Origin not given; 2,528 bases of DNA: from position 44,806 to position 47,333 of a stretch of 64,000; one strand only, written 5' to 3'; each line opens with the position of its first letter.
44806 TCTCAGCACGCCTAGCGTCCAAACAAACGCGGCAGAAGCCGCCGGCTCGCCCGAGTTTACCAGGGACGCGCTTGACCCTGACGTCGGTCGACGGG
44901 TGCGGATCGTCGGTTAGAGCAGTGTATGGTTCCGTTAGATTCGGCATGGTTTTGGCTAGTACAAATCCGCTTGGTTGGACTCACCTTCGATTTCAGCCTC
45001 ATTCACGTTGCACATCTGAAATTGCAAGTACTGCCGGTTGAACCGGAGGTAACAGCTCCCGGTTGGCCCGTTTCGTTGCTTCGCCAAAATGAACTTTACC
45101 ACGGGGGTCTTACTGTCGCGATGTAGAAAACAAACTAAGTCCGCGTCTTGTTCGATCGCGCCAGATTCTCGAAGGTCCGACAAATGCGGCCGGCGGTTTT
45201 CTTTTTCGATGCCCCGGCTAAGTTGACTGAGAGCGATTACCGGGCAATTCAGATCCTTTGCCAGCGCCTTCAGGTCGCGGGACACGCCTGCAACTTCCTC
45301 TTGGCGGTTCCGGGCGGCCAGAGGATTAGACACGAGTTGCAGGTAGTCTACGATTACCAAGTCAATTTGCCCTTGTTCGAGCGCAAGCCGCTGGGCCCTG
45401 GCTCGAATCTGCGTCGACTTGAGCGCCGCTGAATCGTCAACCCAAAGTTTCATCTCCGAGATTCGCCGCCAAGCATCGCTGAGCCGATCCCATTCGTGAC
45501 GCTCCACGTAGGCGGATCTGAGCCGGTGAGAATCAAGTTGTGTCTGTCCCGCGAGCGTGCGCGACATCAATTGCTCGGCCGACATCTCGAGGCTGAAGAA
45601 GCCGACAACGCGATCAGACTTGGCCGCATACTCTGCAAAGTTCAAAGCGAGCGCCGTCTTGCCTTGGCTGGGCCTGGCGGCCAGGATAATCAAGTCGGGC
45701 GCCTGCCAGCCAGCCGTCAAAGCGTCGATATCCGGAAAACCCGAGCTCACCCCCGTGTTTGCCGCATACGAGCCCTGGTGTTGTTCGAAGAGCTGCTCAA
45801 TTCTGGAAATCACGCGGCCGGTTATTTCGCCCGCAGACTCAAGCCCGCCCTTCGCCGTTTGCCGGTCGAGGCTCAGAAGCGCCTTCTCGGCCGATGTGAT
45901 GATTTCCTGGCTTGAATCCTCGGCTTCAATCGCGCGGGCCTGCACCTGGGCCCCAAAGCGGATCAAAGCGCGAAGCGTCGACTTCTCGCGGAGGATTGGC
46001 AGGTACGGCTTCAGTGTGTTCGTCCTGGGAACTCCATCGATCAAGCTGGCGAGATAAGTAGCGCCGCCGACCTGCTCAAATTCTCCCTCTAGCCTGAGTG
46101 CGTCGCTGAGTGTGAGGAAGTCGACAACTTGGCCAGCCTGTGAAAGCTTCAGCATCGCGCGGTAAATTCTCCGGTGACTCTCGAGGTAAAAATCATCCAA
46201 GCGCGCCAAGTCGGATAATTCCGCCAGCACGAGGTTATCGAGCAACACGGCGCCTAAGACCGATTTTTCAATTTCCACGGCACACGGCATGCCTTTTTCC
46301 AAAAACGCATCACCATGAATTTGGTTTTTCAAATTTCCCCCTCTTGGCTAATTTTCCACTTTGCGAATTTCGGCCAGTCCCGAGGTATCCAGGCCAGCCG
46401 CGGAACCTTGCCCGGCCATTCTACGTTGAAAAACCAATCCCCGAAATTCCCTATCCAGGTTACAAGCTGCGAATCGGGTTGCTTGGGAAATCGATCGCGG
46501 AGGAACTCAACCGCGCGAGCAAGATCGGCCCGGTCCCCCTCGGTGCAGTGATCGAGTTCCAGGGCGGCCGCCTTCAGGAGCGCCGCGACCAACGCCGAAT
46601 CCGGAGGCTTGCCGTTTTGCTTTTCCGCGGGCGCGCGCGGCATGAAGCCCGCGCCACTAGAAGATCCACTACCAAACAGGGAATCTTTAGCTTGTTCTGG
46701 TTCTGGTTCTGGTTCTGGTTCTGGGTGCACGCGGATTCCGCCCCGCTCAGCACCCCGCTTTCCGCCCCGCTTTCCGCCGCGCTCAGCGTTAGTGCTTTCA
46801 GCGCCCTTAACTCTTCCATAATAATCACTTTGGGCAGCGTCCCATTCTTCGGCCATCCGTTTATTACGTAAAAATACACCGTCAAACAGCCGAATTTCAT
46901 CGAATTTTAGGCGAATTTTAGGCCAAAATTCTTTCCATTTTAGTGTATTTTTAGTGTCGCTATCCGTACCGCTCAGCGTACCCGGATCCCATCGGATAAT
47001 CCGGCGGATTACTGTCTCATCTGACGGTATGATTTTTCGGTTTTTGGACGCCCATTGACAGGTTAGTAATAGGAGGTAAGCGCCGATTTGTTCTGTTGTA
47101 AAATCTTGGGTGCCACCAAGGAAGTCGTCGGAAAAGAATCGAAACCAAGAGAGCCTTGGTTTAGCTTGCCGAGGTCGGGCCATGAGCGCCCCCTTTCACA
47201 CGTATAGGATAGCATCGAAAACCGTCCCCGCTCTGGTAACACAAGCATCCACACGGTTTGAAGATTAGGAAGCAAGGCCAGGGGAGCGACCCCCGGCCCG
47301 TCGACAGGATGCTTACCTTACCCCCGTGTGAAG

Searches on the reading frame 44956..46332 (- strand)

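Call 54: search_protein_families(library=phrogs, proteins=[window:44956-46332:-], max_evalue=0.00001)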
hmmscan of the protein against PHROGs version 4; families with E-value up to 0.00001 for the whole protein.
window:44956-46332:- (458 aa): 7 families
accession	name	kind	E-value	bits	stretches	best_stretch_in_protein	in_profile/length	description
phrog_19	-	DNA, RNA and nucleotide metabolism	2.9e-101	341.2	1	12-449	154-588/621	DnaB-like replicative helicase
phrog_243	-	DNA, RNA and nucleotide metabolism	1.7e-45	156.1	1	183-440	8-267/273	DnaB-like replicative helicase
phrog_11530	-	unknown function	6.4e-41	141.2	1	293-439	3-157/184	-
phrog_239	-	DNA, RNA and nucleotide metabolism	9.7e-33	115.1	1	184-435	335-593/801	DNA primase/helicase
phrog_23150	-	unknown function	1.1e-10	42.5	1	20-234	10-216/217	-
phrog_19347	-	unknown function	3e-08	34.9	0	387-406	1-20/79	-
phrog_20000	-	unknown function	5.7e-06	27.4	0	15-91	25-101/132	-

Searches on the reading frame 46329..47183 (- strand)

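Call 55: search_protein_families(library=pfam, proteins=[window:46329-47183:-], max_evalue=0.001)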
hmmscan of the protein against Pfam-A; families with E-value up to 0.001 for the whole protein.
window:46329-47183:- (284 aa): 1 family
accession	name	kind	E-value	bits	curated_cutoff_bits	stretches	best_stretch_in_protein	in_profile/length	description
PF07120.17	DUF1376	-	2.1e-05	25.2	30.1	1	13-64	2-51/86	Protein of unknown function (DUF1376)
